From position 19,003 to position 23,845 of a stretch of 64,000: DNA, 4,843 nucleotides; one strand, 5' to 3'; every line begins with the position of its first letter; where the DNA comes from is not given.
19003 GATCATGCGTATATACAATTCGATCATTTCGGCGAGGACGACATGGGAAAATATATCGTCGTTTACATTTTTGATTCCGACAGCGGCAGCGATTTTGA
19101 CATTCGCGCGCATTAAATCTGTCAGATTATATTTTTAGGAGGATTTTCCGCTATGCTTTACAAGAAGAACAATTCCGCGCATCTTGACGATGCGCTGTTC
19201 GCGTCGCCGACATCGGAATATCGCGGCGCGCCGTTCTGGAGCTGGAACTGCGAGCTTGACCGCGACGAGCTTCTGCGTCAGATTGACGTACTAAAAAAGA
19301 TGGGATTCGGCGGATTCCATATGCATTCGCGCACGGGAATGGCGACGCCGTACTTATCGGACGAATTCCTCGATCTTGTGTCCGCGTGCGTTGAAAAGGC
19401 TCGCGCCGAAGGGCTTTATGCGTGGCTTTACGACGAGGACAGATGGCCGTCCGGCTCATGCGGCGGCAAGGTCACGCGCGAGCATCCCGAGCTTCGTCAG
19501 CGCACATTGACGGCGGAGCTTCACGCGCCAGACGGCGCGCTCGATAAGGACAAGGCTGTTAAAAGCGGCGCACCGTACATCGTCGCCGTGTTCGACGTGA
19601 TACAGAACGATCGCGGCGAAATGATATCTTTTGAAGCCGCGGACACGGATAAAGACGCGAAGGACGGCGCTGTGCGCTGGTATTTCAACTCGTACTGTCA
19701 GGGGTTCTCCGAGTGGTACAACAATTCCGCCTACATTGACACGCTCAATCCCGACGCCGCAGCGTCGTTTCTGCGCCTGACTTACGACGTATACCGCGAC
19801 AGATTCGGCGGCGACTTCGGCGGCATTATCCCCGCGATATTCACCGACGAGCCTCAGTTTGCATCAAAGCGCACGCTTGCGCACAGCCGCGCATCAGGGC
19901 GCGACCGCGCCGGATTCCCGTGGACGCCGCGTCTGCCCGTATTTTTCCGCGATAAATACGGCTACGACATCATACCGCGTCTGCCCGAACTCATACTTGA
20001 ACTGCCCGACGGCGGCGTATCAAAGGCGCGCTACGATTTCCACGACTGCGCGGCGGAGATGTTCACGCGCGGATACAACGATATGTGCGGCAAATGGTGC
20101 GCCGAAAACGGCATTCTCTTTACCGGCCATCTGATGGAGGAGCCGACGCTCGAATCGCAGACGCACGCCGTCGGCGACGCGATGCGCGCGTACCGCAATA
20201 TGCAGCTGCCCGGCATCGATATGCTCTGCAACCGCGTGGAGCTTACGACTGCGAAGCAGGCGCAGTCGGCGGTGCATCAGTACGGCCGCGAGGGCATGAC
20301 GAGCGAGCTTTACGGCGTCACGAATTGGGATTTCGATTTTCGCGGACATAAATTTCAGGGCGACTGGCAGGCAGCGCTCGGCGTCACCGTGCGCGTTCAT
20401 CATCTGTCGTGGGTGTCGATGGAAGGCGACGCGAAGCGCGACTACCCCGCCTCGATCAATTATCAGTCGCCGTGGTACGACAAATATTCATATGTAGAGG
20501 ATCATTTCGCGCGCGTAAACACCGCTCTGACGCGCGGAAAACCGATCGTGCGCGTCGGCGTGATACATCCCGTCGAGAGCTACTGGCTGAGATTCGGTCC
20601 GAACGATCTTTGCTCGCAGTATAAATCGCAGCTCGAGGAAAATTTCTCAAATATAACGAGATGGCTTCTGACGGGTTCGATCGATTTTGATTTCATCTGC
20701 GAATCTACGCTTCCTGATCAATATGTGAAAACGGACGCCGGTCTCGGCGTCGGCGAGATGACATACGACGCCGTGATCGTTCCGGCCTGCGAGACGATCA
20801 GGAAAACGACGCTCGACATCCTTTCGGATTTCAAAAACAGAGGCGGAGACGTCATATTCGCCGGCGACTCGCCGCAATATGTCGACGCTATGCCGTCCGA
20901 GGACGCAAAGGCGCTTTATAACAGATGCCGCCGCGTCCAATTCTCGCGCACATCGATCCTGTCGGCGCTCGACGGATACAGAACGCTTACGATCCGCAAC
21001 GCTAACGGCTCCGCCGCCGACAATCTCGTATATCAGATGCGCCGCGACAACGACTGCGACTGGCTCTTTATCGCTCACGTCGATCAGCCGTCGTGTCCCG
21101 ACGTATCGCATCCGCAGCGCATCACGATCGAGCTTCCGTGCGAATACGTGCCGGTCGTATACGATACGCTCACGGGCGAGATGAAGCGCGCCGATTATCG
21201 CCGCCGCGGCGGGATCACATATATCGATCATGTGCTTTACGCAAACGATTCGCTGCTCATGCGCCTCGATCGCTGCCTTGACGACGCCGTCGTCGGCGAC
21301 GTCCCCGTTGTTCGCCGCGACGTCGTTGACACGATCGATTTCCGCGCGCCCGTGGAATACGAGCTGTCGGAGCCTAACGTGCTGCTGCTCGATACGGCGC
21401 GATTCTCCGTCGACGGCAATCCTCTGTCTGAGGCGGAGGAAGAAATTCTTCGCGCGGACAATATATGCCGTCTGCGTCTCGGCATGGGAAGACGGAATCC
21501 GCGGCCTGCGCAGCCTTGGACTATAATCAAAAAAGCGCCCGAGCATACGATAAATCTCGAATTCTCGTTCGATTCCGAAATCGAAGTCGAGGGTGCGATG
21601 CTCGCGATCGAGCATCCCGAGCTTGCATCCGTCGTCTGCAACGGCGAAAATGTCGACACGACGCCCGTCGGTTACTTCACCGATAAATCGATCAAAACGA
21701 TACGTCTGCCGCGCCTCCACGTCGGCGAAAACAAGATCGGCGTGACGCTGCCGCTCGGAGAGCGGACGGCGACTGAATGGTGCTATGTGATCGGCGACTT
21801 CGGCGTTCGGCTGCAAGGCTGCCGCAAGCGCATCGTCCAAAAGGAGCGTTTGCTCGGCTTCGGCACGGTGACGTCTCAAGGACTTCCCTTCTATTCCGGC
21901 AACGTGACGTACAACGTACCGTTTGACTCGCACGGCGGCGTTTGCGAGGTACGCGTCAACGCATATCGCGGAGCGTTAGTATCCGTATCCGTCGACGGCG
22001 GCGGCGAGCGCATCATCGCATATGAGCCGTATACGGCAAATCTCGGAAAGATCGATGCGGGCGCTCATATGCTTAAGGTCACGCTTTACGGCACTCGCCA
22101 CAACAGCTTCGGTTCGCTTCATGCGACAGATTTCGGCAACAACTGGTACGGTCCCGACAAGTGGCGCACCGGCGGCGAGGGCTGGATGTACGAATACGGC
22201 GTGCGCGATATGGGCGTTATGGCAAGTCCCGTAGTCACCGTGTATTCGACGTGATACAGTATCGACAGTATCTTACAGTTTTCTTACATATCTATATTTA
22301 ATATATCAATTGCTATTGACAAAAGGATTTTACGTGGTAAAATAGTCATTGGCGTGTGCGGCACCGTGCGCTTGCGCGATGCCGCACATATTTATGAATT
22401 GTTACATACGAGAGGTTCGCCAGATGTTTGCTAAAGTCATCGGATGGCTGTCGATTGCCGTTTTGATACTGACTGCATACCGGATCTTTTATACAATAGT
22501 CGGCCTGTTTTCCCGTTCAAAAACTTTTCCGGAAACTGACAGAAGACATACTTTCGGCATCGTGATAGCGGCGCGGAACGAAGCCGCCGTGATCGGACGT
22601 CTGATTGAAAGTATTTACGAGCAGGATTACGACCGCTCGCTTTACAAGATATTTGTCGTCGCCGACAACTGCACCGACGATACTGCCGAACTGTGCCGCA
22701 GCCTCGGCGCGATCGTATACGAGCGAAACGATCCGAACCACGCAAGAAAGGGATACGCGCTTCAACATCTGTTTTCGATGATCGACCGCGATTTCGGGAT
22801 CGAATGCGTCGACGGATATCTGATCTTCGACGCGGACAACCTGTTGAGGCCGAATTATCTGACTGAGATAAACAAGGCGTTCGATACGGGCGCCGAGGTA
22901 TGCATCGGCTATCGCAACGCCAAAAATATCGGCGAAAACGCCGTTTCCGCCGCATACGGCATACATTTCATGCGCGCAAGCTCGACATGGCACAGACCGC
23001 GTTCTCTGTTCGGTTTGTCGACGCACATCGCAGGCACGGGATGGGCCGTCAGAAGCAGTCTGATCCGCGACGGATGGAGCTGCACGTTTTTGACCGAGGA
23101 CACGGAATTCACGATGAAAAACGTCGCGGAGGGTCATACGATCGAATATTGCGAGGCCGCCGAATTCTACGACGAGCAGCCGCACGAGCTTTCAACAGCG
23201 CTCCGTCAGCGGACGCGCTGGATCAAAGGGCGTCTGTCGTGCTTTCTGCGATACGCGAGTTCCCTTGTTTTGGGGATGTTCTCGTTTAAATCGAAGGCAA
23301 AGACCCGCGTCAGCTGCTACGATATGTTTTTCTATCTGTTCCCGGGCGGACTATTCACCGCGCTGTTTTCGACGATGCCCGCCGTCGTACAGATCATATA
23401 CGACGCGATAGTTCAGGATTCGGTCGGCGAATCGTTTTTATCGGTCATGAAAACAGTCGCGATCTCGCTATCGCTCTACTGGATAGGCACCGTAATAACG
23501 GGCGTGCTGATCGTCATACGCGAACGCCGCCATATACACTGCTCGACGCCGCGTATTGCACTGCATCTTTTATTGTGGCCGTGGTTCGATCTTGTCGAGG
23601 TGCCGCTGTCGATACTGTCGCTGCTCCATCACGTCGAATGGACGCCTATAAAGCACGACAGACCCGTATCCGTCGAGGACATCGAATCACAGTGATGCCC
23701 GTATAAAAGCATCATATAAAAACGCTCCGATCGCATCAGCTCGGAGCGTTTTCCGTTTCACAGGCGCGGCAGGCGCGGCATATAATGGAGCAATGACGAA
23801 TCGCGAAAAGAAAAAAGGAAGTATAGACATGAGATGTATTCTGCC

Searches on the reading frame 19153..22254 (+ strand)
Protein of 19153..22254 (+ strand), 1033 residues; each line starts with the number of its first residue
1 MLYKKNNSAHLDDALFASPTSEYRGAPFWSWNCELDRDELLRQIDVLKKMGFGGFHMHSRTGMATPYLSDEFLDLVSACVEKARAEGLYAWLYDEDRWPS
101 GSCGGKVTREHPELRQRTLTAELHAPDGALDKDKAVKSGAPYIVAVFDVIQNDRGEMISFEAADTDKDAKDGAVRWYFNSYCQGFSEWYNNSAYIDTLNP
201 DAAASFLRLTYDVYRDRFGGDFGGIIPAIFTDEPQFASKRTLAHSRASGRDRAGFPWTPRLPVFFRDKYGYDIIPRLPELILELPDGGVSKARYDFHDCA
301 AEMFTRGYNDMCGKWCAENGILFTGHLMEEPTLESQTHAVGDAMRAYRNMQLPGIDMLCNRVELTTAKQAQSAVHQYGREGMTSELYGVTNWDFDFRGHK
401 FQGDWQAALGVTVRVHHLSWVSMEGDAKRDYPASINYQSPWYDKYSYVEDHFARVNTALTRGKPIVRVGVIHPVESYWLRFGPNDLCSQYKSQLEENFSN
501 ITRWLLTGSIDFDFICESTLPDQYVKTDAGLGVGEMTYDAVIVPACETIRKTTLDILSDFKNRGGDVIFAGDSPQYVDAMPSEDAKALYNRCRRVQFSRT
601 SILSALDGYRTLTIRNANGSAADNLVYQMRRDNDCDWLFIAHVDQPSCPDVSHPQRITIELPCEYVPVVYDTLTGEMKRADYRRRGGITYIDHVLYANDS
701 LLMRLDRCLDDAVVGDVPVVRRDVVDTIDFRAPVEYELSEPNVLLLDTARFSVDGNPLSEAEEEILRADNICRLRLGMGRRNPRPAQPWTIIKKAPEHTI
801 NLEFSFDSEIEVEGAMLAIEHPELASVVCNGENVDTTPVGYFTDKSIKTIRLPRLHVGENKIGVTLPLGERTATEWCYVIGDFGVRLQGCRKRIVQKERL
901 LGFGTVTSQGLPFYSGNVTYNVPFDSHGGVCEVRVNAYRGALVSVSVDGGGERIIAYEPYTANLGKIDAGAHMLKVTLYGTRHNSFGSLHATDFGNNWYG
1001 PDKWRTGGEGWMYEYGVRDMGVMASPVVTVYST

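Call 44: search_protein_families(library=pfam, proteins=[window:19153-22254:+], max_evalue=0.00001)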
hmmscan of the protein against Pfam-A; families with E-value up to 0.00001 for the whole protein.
window:19153-22254:+ (1033 aa): 1 family
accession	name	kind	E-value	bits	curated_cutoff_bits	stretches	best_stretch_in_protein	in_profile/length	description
PF17132.9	Glyco_hydro_106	-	2.2e-09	36.9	29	1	256-641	314-706/743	alpha-L-rhamnosidase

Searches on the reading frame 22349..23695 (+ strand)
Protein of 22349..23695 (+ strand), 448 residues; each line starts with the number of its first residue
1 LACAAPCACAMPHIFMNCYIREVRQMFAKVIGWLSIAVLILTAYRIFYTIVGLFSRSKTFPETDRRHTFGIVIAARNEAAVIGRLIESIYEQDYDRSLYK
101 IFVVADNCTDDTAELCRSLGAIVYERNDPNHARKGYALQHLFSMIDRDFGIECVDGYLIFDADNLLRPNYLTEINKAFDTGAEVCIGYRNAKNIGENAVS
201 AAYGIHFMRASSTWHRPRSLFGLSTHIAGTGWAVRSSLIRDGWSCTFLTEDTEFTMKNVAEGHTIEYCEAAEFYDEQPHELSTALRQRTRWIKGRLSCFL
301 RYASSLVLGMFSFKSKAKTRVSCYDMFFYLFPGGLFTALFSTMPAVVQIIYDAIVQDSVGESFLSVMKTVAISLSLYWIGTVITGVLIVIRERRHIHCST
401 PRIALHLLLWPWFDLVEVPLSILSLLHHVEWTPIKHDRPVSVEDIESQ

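Call 44: search_protein_families(library=pfam, proteins=[window:22349-23695:+], max_evalue=0.00001)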
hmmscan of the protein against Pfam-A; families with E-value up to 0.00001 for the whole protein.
window:22349-23695:+ (448 aa): 3 families
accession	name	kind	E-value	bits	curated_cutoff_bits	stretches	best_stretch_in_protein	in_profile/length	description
PF13641.12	Glyco_tranf_2_3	-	2.5e-21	77.2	27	1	69-294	3-230/230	Glycosyltransferase like family 2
PF13632.12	Glyco_trans_2_3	-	1.4e-17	64.6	27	1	158-332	3-179/198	Glycosyl transferase family group 2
PF00535.33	Glycos_transf_2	-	1.8e-14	54.4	23.3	1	71-241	2-166/168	Glycosyl transferase family 2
